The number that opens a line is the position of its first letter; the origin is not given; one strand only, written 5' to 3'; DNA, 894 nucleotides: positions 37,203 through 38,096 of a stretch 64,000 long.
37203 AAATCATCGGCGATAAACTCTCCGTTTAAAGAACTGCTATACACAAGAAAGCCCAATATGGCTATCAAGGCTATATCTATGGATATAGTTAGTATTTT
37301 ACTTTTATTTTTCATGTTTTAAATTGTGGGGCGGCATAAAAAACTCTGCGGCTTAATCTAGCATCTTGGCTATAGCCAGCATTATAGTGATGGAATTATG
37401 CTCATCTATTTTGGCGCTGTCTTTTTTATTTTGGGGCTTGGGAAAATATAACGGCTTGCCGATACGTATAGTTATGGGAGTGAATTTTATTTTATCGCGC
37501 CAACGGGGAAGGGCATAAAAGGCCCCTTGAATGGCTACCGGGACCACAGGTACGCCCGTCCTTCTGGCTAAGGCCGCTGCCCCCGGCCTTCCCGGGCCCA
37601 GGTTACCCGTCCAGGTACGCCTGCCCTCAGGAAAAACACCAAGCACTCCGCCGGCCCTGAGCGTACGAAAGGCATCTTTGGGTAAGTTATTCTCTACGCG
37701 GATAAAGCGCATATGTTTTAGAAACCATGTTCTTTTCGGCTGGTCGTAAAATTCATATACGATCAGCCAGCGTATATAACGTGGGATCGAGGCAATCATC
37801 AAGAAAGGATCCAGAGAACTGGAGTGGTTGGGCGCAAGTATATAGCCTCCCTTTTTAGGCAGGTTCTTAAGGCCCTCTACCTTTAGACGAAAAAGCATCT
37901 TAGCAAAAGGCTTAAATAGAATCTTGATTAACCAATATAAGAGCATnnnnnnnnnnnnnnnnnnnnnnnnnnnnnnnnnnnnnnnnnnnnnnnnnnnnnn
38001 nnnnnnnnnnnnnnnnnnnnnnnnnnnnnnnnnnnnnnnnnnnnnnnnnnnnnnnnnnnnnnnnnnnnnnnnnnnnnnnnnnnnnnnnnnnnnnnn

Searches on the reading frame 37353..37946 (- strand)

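Call 38: search_protein_families(library=pfam, proteins=[window:37353-37946:-], max_evalue=0.00001)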
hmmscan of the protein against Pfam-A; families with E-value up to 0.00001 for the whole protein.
window:37353-37946:- (197 aa): 1 family
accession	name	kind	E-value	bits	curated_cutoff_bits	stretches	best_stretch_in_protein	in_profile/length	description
PF01553.26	Acyltransferase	-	3.5e-22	79.1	23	1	20-139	1-131/132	Acyltransferase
